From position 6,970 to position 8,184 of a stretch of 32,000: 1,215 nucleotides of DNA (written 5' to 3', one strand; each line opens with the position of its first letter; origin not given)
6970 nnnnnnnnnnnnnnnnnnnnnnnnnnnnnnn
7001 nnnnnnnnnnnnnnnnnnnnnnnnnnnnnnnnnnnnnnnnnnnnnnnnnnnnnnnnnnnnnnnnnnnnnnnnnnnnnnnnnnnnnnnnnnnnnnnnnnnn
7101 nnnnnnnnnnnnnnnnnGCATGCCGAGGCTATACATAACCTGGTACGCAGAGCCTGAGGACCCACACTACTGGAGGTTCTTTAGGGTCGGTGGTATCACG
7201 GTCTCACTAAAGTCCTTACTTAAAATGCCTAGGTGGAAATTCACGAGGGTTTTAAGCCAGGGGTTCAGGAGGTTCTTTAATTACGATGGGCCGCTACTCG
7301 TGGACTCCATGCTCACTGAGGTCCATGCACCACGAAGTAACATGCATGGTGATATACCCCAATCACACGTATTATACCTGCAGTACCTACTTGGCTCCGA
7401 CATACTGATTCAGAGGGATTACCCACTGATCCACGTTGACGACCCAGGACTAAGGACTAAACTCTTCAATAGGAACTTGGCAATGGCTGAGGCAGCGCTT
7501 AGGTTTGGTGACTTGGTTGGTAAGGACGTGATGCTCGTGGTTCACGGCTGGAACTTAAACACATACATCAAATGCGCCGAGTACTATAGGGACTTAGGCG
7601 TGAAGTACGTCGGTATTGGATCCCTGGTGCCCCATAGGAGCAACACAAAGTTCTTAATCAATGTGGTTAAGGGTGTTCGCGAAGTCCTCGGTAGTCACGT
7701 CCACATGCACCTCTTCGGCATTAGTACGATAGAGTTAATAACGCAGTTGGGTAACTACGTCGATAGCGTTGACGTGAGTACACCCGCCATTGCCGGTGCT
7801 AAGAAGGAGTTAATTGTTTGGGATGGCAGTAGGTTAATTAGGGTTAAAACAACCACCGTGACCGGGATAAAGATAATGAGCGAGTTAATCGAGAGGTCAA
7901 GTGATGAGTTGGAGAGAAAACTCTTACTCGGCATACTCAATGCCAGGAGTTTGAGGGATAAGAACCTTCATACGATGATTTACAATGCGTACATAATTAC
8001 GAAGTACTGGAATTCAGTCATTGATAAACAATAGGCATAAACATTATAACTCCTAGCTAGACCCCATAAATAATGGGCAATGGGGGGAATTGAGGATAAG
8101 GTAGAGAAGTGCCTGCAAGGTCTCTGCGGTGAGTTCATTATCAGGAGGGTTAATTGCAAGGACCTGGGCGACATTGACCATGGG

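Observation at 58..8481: Candidate novel archaeal defence island combining DISARM-like and Dpd-like (7-deazaguanine DNA modification) parts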

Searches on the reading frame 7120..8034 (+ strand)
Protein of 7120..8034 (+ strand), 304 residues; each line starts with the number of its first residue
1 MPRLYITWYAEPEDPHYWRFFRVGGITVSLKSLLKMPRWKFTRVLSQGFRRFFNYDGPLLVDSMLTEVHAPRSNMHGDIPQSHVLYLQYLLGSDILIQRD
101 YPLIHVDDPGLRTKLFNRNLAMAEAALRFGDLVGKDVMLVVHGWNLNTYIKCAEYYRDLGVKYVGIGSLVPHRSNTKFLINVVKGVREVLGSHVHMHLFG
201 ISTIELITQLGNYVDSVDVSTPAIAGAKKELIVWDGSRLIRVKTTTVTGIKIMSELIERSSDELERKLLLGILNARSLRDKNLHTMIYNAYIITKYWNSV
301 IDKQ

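Call 3: search_protein_families(library=pfam, proteins=[window:7120-8034:+], max_evalue=1)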
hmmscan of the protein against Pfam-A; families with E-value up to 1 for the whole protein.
window:7120-8034:+ (304 aa): 2 families
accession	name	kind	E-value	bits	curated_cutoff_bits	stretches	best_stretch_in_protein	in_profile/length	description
PF01702.25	TGT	-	2.3e-08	33.9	26.3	1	47-241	65-277/357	Queuine tRNA-ribosyltransferase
PF23859.1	DpdA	-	0.12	11.8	27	1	137-214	130-209/291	DeoxyPurine in DNA protein A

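Call 4: search_protein_families(library=padloc, proteins=[window:7120-8034:+], max_evalue=1)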
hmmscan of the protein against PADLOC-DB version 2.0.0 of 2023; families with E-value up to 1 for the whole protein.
window:7120-8034:+ (304 aa): 2 families
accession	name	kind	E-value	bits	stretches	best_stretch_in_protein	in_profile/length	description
PDLC02807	DpdA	-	2.1e-11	41.2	1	139-228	178-266/417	DpdA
PDLC02808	DpdA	-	3.8e-06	24.4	1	140-224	87-170/317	DpdA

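Call 6: search_protein_families(library=ncbifam, proteins=[window:7120-8034:+], max_evalue=0.1)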
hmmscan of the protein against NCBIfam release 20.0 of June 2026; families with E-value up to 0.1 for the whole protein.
window:7120-8034:+ (304 aa): 3 families
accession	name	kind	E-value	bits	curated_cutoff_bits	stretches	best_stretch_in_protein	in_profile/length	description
NF041059.1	DpdA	equivalog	1.1e-12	47.5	200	1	139-229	177-266/406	tRNA-guanine transglycosylase DpdA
TIGR00449.1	tgt_general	superfamily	1.5e-05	24.1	47.6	1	80-241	121-284/367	tRNA-guanine transglycosylase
TIGR00432.2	arcsn_tRNA_tgt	equivalog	0.0007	18.1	350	1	43-201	68-226/441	tRNA guanosine(15) transglycosylase TgtA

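Call 14: find_homologous_proteins(query=window:7120-8034:+, max_evalue=0.001)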
Query window:7120-8034:+ (304 aa): 18 proteins with E <= 0.001 among 1134 candidates.
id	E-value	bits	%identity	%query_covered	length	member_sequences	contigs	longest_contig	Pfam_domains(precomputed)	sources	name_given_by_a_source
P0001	1.0e-202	690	100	100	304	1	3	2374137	PF01702.26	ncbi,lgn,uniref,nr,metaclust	ncbi:hypothetical protein [Vulcanisaeta distributa]|uniref:tRNA-guanine(15) transglycosylase-like do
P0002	1.9e-152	525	74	99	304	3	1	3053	PF01702.26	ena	-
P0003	4.6e-150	517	73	99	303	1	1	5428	PF01702.26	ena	-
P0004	1.3e-141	489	70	99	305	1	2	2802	PF01702.26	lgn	-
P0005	2.6e-139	482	67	99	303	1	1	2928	PF01702.26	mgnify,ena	mgnify:CR=1 FL=1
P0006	9.5e-131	454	64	99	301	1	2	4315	-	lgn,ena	-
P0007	5.9e-109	382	55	99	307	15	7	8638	PF01702.26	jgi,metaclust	jgi:hypothetical protein|metaclust:\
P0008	2.9e-108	380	53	97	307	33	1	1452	PF01702.26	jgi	jgi:hypothetical protein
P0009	1.2e-106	375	54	99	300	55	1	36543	PF01702.26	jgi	jgi:tRNA-guanine family transglycosylase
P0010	5.8e-103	362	51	97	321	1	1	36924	PF01702.26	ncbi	-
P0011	1.3e-98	348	50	98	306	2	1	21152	PF01702.26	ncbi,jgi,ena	-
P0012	2.4e-96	341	49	97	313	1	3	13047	PF01702.26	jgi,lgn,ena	-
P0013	3.1e-88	314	50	98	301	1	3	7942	-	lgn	-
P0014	1.1e-62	230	42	96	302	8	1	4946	PF01702.26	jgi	jgi:tRNA-guanine family transglycosylase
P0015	1.1e-60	224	42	96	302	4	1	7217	PF01702.26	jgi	-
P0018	2.1e-51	193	37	97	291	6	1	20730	PF01702.26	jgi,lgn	jgi:tRNA-guanine family transglycosylase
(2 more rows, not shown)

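Call 16: find_encoding_contigs(protein=P0010, flank=10000, max_places=2)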
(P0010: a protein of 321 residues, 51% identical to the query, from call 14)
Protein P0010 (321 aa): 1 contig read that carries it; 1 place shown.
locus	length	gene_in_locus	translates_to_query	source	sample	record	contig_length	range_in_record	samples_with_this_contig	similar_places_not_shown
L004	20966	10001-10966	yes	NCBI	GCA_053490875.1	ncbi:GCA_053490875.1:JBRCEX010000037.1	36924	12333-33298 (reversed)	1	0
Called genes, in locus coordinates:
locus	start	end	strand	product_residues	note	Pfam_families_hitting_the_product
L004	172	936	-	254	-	PF13091:PLDc_2 (weak)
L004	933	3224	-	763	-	-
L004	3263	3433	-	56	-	-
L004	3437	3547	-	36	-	-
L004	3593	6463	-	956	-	PF04851:ResIII (faint), PF00270:DEAD, PF00271:Helicase_C (weak)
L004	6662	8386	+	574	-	PF01702:TGT (weak), PF21818:DUF6884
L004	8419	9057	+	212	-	-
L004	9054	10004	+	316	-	PF10923:BrxC_BrxD (faint)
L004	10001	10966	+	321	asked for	PF01702:TGT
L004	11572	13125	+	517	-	PF00437:T2SSE, PF20720:nSTAND3 (faint)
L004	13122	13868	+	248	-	PF13489:Methyltransf_23, PF01728:FtsJ (weak), PF08241:Methyltransf_11, PF08242:Methyltransf_12 (weak), PF13649:Methyltransf_25, PF13847:Methyltransf_31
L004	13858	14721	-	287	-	PF23023:Anti-Pycsar_Apyc1, PF00753:Lactamase_B, PF12706:Lactamase_B_2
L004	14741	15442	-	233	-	PF00398:RrnaAD, PF13649:Methyltransf_25 (faint)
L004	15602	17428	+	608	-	PF02934:GatB_N, PF02938:GAD, PF02637:GatB_Yqey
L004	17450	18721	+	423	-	PF21572:Nop5_56-rel_N_Arc, PF01798:Nop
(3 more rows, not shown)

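Call 17: find_encoding_contigs(protein=P0009, flank=10000, max_places=2)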
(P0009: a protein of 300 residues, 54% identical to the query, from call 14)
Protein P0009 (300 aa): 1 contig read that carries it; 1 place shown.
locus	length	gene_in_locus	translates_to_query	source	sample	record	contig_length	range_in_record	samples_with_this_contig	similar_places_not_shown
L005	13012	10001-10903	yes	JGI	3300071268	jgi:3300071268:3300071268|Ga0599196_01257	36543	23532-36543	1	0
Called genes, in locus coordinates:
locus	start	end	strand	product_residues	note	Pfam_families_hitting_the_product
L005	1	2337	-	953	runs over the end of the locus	PF00270:DEAD, PF00271:Helicase_C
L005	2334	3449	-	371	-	-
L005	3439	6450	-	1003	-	-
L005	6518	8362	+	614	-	PF01702:TGT (faint), PF21818:DUF6884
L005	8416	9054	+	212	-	-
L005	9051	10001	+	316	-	PF10923:BrxC_BrxD (weak)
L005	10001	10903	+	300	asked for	PF01702:TGT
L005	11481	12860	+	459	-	-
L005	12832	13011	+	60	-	?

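Call 18: find_encoding_contigs(protein=P0018, flank=10000, max_places=2)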
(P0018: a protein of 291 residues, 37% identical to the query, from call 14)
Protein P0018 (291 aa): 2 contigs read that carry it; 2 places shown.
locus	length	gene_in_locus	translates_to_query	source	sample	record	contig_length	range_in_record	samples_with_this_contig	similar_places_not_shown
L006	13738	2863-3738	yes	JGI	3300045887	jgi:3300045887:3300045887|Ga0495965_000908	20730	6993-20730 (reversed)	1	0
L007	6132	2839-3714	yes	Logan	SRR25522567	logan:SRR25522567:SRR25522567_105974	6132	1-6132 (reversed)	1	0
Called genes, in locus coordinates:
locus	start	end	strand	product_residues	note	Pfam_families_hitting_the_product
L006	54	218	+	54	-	-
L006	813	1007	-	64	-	-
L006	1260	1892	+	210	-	-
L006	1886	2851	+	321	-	PF13191:AAA_16 (faint), PF13401:AAA_22 (faint), PF10923:BrxC_BrxD (weak)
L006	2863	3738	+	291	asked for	PF01702:TGT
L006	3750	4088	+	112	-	PF14489:QueF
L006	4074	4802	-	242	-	PF13091:PLDc_2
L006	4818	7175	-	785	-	-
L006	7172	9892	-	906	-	PF00271:Helicase_C (faint), PF00270:DEAD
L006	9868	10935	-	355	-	-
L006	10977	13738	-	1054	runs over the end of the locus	-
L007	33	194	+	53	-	-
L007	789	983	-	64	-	-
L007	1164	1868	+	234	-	-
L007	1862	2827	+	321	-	PF13191:AAA_16 (faint), PF13401:AAA_22 (faint), PF10923:BrxC_BrxD (weak)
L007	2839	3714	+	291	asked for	PF01702:TGT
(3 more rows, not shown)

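Call 31: search_solved_structures(query=window:7120-8034:+, max_evalue=0.1, show_alignments=3)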
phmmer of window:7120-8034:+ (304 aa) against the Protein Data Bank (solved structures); distinct sequences matched with E-value up to 0.1: 1.
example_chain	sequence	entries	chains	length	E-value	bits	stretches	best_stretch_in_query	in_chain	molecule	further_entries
7ui4_A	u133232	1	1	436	0.00014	24.5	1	140-224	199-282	DNA-guanine transglycosylase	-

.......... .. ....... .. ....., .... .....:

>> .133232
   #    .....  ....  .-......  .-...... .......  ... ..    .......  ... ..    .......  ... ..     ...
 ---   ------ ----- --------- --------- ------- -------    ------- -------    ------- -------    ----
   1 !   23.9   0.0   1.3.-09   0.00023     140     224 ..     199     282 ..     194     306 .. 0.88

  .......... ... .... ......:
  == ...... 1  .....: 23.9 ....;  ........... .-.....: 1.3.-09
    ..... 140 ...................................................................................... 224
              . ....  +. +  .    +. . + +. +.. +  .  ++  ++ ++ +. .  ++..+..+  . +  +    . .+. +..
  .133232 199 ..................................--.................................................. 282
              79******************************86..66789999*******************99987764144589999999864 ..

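Call 36: search_protein_families(library=padloc, proteins=[L005:3439-6450:-, L005:2334-3449:-], max_evalue=0.01)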
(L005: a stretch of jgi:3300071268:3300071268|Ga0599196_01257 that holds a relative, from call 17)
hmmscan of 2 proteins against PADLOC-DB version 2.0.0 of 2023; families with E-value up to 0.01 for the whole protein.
L005:3439-6450:- (1003 aa): 0 families

L005:2334-3449:- (371 aa): 0 families

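Call 39: find_encoding_contigs(protein=P0012, flank=10000, max_places=1)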
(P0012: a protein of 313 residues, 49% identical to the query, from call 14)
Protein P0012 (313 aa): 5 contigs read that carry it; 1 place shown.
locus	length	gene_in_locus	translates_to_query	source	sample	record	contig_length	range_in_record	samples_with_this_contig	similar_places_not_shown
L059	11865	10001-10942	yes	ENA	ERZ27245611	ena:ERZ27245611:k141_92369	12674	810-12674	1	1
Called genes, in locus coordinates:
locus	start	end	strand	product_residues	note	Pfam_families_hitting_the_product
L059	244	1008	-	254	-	-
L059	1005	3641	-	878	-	-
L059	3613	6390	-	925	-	PF00270:DEAD, PF04851:ResIII (faint), PF00271:Helicase_C (weak)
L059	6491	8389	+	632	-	PF01702:TGT (weak), PF21818:DUF6884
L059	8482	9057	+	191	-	-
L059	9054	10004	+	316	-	PF01637:ATPase_2 (faint), PF10923:BrxC_BrxD (weak)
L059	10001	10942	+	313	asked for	PF01702:TGT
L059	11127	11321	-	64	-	-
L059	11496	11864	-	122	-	?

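Call 40: find_encoding_contigs(protein=P0015, flank=10000, max_places=1)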
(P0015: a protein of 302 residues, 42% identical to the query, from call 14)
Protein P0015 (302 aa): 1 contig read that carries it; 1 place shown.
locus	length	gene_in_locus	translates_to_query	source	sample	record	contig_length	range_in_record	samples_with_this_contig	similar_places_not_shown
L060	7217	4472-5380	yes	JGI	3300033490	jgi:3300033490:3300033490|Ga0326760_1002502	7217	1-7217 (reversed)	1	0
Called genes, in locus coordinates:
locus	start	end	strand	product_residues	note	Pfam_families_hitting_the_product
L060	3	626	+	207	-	?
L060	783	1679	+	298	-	PF06508:QueC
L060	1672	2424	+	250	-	PF02592:Vut_1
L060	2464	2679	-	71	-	-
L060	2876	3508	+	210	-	-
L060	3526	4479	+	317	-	PF01637:ATPase_2 (weak), PF05729:NACHT (faint), PF10923:BrxC_BrxD (weak)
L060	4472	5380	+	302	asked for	PF01702:TGT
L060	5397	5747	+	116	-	PF14489:QueF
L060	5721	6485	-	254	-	PF13091:PLDc_2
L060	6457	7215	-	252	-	?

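Call 41: find_encoding_contigs(protein=P0007, flank=10000, max_places=1)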
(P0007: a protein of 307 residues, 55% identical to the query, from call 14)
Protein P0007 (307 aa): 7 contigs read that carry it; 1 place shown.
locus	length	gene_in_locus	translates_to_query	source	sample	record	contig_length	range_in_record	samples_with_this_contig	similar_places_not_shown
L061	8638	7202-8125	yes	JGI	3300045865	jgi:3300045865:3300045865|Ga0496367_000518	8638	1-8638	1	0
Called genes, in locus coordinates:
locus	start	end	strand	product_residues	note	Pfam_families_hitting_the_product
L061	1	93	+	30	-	?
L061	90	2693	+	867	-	-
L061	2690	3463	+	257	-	-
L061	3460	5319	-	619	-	PF21818:DUF6884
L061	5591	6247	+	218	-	-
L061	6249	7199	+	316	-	PF01637:ATPase_2, PF13191:AAA_16 (weak), PF13401:AAA_22 (faint), PF05729:NACHT (faint), PF10923:BrxC_BrxD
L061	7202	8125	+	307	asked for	PF01702:TGT (weak)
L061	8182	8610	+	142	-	-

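Call 42: find_encoding_contigs(protein=P0013, flank=10000, max_places=1)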
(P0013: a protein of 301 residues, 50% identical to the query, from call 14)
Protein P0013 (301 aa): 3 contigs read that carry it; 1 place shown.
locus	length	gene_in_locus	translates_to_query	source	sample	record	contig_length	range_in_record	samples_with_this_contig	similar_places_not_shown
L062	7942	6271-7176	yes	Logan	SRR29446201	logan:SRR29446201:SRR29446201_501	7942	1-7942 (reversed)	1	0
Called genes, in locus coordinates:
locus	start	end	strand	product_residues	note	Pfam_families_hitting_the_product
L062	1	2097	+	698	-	?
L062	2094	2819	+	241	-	PF13091:PLDc_2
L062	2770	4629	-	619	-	PF01702:TGT (faint), PF04055:Radical_SAM (faint), PF21818:DUF6884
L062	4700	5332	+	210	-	-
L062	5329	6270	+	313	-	PF10923:BrxC_BrxD (faint), PF01637:ATPase_2 (weak)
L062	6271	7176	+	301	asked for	-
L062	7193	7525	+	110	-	-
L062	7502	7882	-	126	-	-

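Call 51: find_related_loci(query=A2, collection=metagenome_contigs, flank=10000)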
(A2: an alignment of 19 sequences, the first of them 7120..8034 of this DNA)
Query A2 (304 aa) in metagenome_contigs; peptide patterns used: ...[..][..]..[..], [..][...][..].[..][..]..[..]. (x = any residue, [..] = any of these).
142 stretches matched a pattern; 50 encode a relative of the query (tblastn E <= 1e-3); 50 distinct loci.
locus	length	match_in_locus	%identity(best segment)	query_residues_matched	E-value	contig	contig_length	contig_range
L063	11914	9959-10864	56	1-303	7e-117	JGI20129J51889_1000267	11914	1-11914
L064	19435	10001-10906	56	1-303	7e-117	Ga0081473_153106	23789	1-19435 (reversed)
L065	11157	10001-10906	56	1-303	5e-117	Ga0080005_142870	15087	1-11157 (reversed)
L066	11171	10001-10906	56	1-303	7e-117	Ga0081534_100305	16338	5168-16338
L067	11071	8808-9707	56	1-301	9e-116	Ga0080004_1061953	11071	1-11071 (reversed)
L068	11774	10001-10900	56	1-301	9e-116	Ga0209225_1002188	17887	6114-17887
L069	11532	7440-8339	54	1-296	3e-115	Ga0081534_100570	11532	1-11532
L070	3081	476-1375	55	1-301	6e-119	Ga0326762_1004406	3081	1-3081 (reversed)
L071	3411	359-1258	55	1-301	4e-118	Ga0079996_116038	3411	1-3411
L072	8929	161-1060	54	1-296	4e-115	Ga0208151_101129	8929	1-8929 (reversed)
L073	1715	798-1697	55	1-301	3e-123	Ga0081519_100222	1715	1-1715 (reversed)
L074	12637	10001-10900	54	1-296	5e-115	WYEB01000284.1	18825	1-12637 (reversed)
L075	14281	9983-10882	55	1-301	6e-115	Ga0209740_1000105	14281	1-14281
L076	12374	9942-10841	55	1-301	6e-115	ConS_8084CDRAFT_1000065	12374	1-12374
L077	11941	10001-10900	55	1-301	2e-114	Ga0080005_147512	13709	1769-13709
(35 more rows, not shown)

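Call 52: find_related_loci(query=A2, collection=viral_contigs, flank=10000)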
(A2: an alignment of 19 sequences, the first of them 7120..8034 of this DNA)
Query A2 (304 aa) in viral_contigs; peptide patterns used: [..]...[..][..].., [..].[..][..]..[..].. (x = any residue, [..] = any of these).
5 stretches matched a pattern, but none encodes a relative of the query by tblastn (E <= 1e-3).

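Call 63: search_protein_families(library=pfam, proteins=[L006:3750-4088:+], max_evalue=0.01)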
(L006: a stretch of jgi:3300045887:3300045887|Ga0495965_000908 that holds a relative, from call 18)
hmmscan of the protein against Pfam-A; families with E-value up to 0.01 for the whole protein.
L006:3750-4088:+ (112 aa): 1 family
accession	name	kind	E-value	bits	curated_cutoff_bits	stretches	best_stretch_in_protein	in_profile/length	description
PF14489.11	QueF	-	1.1e-08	35.6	27.3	1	30-87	2-58/81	QueF-like protein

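Call 75: search_protein_families(library=ncbifam, proteins=[L006:3750-4088:+, L060:5397-5747:+, L060:783-1679:+], max_evalue=0.001)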
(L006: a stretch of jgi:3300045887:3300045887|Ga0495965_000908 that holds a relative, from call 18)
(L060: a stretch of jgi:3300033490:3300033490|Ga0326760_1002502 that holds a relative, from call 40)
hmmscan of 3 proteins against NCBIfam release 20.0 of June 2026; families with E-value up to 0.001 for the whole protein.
L006:3750-4088:+ (112 aa): 1 family
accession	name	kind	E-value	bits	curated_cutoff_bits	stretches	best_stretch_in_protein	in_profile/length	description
TIGR03139.1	QueF-II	equivalog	2.6e-12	46.6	86.9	1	19-87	27-94/115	preQ(1) synthase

L060:5397-5747:+ (116 aa): 2 families
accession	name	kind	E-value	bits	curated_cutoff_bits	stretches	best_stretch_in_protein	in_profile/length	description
TIGR03139.1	QueF-II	equivalog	3.4e-15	55.9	86.9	1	18-90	26-97/115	preQ(1) synthase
TIGR03138.1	QueF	equivalog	9.4e-05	22.1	293.45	1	17-90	176-246/275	NADPH-dependent 7-cyano-7-deazaguanine reductase QueF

L060:783-1679:+ (298 aa): 2 families
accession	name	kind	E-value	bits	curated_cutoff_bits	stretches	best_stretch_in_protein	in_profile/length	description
TIGR00364.1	TIGR00364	equivalog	1.3e-31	109.7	150.3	1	54-275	2-201/201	7-cyano-7-deazaguanine synthase QueC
NF008317.0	PRK11106.1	equivalog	7.7e-18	64.7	378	1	54-279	5-210/231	7-cyano-7-deazaguanine synthase QueC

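Call 78: predict_structure(alignment_id=A5)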
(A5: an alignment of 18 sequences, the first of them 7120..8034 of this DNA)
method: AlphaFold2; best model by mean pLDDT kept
length: 304 residues; sequences in the alignment: 18
mean_pLDDT: 89.2   pTM: 0.86
mean pLDDT of the five models: 89.2, 89.1, 88.1, 87.9, 87.9
residues with pLDDT >= 90: 208; 70-90: 77; 50-70: 12; < 50: 7
segments of 3 or more residues with pLDDT < 50: 69-71, 73-76
pLDDT, mean of each block of 10 residues (from residue 1): 90 92 94 92 96 96 72 55 95 94 79 90 95 97 91 97 84 81 96 93 78 89 85 89 93 95 96 93 94 91 67
secondary structure, 60 per line:
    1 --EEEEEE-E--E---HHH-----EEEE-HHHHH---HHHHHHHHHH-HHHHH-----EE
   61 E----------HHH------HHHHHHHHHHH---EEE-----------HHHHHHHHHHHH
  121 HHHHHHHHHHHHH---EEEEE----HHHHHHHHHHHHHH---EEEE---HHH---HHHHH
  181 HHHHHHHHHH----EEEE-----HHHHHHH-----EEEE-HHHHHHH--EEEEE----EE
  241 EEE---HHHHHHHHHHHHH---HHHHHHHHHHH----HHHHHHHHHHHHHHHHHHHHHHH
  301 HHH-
elements in order: E3-8 E25-28 H30-34 H38-47 H49-53 E59-61 H81-91 E95-97 H109-133 E137-141 H146-159 E163-166 H176-190 E195-198 H204-210 E216-219 H221-227 E230-234 E239-243 H247-259 H263-273 H278-303

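Call 82: fold_search(model_id=the predicted structure, library=pdb)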
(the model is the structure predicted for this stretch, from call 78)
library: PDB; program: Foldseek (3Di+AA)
matches with E <= 10: 1858; with E <= 0.001: 255
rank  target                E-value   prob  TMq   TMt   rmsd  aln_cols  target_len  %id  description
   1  1iq8_A                4.3e-12  1.00  0.77  0.43   3.7       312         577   14  Crystal Structure of archaeosine tRNA-guanine transglycosylase from Pyrococcus horikoshii (released 2002-05-22)
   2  4gg9                  1.1e-11  1.00  0.74  0.64   4.3       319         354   16  tRNA Guanine Transglycosylase in complex with thiophene-substituted lin-benzohypoxanthine inhibitor (released 2013-09-04)
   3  4gh1                  2.3e-11  1.00  0.73  0.63   4.7       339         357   16  tRNA Guanine Transglycosylase in complex with morpholine substituted lin-benzohypoxanthine inhibitor (released 2013-09-04)
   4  4fsa                  3.1e-11  1.00  0.74  0.65   4.5       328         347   16  tRNA-Guanine Transglycosylase soaked with pyridyl-alkine-substituted lin-benzoguanine ligand (released 2013-07-24)
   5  1wkf                  3.1e-11  1.00  0.71  0.59   5.5       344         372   16  TRNA-GUANINE TRANSGLYCOSYLASE (released 1997-07-07)
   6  4htb                  3.3e-11  1.00  0.75  0.63   4.2       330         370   16  tRNA-guanine transglycosylase Y330C mutant in space group C2 (released 2013-11-20)
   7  2qzr                  4.3e-11  1.00  0.74  0.64   4.9       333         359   16  tRNA-Guanine Transglycosylase(TGT) in Complex with 6-amino-2-[(1-naphthylmethyl)amino]-3,7-dihydro-8H-imidazo[4,5-g]quin (released 2007-09-11)
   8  1y5v                  4.3e-11  1.00  0.74  0.64   4.6       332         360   16  tRNA-Guanine Transglycosylase (TGT) in complex with 6-Amino-4-(2-phenylethyl)-1,7-dihydro-8H-imidazo[4,5-g]quinazolin-8- (released 2005-12-13)
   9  3gc4                  4.3e-11  1.00  0.72  0.63   4.6       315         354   16  tRNA-guanine transglycosylase in complex with inhibitor (released 2009-12-15)
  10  1wke                  5.4e-11  1.00  0.72  0.60   5.4       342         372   17  TRNA-GUANINE TRANSGLYCOSYLASE (released 1997-07-07)
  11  4fps                  6.1e-11  1.00  0.72  0.62   5.1       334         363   15  tRNA-Guanine Transglycosylase in complex with adamantyl-substituted lin-benzoguanine ligand (released 2013-07-24)
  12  1y5w                  6.5e-11  1.00  0.73  0.63   4.4       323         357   16  tRNA-guanine Transglycosylase (TGT) in complex with 6-Amino-4-[2-(4-methylphenyl)ethyl]-1,7-dihydro-8H-imidazo[4,5-g]qui (released 2005-12-13)
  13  3ge7                  6.8e-11  1.00  0.75  0.64   4.6       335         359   16  tRNA-guanine transglycosylase in complex with 6-amino-4-{2-[(cyclopentylmethyl)amino]ethyl}-2-(methylamino)-1,7-dihydro- (released 2009-12-15)
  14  7a4x                  7.6e-11  1.00  0.74  0.61   4.9       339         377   15  tRNA-guanine transglycosylase C158S/C281S/Y330C/H333A mutant in complex with dimethyl sulfoxide (released 2021-06-16)
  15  4ghr                  8.1e-11  1.00  0.76  0.66   4.4       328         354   15  TGT D102N mutant in complex with lin-benzohypoxanthine inhibitor (released 2013-09-04)
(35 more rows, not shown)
